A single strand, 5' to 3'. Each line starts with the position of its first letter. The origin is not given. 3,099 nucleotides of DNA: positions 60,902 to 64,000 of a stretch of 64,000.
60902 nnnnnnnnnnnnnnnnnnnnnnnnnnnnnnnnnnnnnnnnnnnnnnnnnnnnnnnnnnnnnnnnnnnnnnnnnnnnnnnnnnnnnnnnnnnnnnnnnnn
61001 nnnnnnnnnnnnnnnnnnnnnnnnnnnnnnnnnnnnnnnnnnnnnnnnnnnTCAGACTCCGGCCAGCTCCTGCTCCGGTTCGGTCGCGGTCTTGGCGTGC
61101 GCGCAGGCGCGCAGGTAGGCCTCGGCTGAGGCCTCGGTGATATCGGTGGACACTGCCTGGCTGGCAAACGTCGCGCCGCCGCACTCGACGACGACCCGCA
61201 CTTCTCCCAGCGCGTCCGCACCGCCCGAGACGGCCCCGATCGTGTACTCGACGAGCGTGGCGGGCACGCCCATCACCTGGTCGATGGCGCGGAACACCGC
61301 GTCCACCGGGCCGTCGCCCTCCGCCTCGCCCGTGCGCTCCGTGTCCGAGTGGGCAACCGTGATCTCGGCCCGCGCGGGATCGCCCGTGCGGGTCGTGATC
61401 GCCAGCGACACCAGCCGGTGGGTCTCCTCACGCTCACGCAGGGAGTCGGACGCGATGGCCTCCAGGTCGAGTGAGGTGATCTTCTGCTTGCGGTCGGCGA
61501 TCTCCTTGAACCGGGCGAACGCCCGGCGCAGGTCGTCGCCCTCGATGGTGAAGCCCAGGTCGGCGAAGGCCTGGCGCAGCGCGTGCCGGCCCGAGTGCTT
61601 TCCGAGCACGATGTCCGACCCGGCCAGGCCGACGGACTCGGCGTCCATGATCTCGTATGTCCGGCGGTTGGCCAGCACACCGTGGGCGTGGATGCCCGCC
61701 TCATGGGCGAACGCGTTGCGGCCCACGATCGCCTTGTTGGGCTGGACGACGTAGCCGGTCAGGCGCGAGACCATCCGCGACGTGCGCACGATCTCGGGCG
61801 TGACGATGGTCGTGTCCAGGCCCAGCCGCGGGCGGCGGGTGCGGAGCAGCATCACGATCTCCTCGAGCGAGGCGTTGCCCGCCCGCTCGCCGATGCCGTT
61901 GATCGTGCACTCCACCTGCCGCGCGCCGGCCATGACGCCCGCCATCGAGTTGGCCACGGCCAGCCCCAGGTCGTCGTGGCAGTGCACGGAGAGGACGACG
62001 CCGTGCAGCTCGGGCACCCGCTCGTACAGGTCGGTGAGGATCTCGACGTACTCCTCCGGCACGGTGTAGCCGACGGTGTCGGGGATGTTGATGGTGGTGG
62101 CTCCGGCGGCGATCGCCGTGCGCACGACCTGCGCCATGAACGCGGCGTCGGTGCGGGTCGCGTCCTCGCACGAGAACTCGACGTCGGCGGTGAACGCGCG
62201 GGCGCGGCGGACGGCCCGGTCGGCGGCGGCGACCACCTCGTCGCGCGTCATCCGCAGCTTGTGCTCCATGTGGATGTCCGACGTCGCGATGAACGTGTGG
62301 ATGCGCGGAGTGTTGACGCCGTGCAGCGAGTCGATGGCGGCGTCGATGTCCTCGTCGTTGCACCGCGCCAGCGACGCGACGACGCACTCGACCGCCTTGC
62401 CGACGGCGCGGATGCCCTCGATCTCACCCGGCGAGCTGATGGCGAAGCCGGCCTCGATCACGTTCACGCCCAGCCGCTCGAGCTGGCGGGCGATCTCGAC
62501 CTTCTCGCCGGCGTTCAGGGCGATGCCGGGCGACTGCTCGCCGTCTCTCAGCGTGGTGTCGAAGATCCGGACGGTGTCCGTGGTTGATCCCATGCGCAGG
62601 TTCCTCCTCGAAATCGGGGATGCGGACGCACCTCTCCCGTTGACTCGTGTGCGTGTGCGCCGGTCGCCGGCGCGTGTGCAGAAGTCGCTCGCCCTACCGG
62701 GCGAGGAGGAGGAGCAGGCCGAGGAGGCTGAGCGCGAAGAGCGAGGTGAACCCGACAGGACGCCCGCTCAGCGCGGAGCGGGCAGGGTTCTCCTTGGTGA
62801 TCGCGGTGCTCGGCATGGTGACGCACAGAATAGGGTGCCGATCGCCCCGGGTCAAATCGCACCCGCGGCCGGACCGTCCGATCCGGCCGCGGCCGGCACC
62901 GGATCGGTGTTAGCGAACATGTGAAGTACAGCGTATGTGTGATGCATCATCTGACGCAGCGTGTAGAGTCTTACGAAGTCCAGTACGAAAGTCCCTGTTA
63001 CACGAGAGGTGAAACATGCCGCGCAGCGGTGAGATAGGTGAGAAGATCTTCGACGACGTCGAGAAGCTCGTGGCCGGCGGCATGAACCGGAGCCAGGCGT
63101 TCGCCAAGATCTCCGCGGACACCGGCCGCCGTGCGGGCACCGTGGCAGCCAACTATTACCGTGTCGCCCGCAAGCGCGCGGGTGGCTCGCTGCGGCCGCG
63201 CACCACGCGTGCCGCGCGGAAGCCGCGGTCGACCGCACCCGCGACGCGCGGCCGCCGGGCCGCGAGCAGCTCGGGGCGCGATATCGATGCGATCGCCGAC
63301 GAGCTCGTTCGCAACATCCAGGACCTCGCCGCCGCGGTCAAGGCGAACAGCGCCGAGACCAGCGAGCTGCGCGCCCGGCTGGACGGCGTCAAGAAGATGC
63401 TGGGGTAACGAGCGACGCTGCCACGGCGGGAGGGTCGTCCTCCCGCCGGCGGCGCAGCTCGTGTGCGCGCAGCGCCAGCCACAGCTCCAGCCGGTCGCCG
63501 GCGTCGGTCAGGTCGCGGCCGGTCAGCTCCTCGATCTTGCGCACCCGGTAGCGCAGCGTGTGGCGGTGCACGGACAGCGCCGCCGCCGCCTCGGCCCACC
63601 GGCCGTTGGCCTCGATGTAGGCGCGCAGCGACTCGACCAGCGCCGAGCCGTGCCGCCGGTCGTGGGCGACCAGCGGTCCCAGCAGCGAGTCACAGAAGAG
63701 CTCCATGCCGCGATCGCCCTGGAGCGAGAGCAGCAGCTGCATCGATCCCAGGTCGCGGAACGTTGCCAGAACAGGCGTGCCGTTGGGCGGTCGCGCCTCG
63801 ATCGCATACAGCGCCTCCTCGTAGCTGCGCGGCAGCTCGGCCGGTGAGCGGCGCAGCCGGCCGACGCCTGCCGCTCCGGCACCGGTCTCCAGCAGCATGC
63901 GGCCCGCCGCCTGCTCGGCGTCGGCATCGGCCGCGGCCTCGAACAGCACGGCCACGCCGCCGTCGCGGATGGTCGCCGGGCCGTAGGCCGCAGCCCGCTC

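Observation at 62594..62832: Unlisted 40-codon ORF ending in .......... about 100 nt upstream of leuA: candidate Leu attenuation leader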

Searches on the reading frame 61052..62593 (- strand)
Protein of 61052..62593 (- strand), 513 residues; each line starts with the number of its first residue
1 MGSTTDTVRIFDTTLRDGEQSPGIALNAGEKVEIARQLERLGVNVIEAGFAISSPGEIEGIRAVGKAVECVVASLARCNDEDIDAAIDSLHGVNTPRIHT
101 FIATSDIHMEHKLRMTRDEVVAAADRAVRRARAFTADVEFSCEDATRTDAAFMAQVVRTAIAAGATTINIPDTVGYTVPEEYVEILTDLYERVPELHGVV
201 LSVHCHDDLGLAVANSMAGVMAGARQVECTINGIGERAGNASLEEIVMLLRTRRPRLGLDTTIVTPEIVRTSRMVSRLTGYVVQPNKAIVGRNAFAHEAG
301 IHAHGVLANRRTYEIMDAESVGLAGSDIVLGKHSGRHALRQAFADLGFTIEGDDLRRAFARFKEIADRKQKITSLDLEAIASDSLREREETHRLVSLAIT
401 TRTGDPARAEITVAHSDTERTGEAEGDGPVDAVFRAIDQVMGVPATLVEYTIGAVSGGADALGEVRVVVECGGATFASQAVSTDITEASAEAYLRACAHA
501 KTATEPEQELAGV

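Call 7: search_protein_families(library=ncbifam, proteins=[window:61052-62593:-])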
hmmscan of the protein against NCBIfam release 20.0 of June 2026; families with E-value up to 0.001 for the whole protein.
window:61052-62593:- (513 aa): 26 families (the best 25 are shown)
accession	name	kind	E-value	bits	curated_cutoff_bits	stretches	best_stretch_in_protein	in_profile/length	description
NF002086.0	PRK00915.1-3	equivalog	8.4e-214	710.8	532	1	4-505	3-506/516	2-isopropylmalate synthase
TIGR00973.1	leuA_bact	equivalog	4.5e-202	671.9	598.7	1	8-496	2-492/494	2-isopropylmalate synthase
NF002087.0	PRK00915.1-4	equivalog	1.4e-201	670.5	729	1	4-504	3-506/516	2-isopropylmalate synthase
NF002088.0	PRK00915.1-5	equivalog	4.6e-185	616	697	1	7-505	3-503/514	2-isopropylmalate synthase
NF002084.0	PRK00915.1-1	equivalog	1e-175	585.3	748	1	6-508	3-507/523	2-isopropylmalate synthase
NF002085.0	PRK00915.1-2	subfamily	1.7e-147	492.2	517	1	5-497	11-496/504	2-isopropylmalate synthase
TIGR02090.1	LEU1_arch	subfamily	1.1e-123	413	484.75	1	8-380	1-362/363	isopropylmalate/citramalate/homocitrate synthases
NF041069.1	IPMS_Sufob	equivalog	3.3e-123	411.6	600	1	8-385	1-369/371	isopropylmalate synthase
TIGR02660.1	nifV_homocitr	equivalog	1.3e-91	307.7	462.9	1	8-375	2-359/365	homocitrate synthase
TIGR02146.1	LysS_fung_arch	equivalog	1.2e-76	258.3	413.55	1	10-363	1-343/344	homocitrate synthase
NF042434.1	IPMS_Lepto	equivalog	1.2e-64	218.7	500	1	6-369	4-373/374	2-isopropylmalate synthase LeuA2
TIGR00977.1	citramal_synth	equivalog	5.3e-64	216.4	450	1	8-497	2-513/526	citramalate synthase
NF042433.1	CitmalDyn_Leptosp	equivalog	1.1e-52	179.2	950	1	1-467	1-472/514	(R)-citramalate synthase CimA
NF002991.1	PRK03739.1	subfamily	1.1e-39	136.6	455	2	12-303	31-335/550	2-isopropylmalate synthase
TIGR00970.1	leuA_yeast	equivalog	7.7e-31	107.3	697.4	1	9-277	28-315/564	2-isopropylmalate synthase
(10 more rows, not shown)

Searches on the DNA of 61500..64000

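Call 4: search_rna_families(source=window, start=61500, end=64000, threshold=evalue, max_evalue=10, show_alignments=3)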
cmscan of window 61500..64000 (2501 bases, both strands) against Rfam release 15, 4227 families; matches with E-value up to 10: 3.
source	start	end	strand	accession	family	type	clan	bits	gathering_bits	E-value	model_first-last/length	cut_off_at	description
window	61694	61751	-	RF01704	Glutamine-II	Cis-reg; riboswitch;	-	16.2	33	0.69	1-60/60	no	Glutamine-II riboswitch aptamer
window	63761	63796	+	RF01343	CRISPR-DR33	Gene; CRISPR;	-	16.2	39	7.9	1-37/37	no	CRISPR RNA direct repeat element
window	61787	61907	+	RF02647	Cis52_sRNA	Gene; sRNA;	-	14.7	56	9.6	8-137/179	no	Ruegeria cis52 sRNA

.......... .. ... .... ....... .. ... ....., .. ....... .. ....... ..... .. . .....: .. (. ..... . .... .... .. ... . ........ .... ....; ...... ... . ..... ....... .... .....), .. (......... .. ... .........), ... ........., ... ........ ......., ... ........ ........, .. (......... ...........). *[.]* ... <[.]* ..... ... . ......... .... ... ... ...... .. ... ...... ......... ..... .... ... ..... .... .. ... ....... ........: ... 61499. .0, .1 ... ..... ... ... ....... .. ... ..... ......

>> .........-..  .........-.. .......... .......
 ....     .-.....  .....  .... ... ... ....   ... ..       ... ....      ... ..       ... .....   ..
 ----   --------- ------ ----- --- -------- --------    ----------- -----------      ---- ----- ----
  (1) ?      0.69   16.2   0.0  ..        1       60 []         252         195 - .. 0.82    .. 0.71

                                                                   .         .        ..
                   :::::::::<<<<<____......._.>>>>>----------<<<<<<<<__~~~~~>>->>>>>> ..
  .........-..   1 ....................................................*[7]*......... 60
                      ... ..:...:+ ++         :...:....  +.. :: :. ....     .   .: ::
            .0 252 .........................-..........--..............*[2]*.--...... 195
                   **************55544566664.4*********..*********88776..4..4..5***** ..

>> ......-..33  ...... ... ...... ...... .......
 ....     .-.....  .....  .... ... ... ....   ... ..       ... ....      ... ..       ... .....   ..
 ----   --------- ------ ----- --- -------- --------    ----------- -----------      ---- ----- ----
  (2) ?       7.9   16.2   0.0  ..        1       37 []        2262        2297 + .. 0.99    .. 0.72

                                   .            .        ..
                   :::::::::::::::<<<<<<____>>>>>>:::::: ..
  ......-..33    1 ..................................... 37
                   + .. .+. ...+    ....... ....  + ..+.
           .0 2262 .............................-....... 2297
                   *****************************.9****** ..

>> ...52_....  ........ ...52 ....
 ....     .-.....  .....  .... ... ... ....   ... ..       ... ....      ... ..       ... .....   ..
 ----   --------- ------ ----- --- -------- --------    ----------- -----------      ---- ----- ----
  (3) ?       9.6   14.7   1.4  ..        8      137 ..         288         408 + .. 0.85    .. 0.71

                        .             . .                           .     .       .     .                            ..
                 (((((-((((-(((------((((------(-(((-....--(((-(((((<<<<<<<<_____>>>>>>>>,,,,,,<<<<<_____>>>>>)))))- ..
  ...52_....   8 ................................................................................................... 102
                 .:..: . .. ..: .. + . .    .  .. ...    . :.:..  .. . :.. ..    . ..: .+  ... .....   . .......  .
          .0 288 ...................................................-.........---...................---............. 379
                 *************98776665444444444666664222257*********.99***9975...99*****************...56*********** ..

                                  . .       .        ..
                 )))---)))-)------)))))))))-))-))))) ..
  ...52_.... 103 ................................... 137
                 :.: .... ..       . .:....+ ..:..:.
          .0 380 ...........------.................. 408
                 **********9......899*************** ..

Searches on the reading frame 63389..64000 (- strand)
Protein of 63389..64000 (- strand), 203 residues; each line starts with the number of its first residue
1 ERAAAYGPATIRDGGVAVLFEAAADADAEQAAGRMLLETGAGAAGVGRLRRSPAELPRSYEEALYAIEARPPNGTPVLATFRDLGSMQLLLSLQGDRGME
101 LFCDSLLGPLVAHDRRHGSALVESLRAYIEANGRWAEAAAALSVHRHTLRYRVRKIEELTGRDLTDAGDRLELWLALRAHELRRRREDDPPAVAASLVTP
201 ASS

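Call 7: search_protein_families(library=ncbifam, proteins=[window:63389-64000:-])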
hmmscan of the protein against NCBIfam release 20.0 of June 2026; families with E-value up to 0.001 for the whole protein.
window:63389-64000:- (203 aa): 4 families
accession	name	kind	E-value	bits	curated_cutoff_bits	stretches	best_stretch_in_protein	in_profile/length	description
NF058503.1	SprTransRegAdeR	equivalog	2.5e-17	63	700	1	44-181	261-400/403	sporulation transcriptional activator AdeR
NF045769.1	TransActPmfR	equivalog_domain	2.3e-16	59.5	800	1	103-180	386-462/470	transcciptional activator PmfR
NF008550.0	PRK11477.1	equivalog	1.8e-10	40.2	612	1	81-181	286-383/385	CdaR family transcriptional regulator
NF050824.1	TransRegRv1453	equivalog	0.0001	21.3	600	1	39-179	272-398/404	Rv1453 family transcriptional regulator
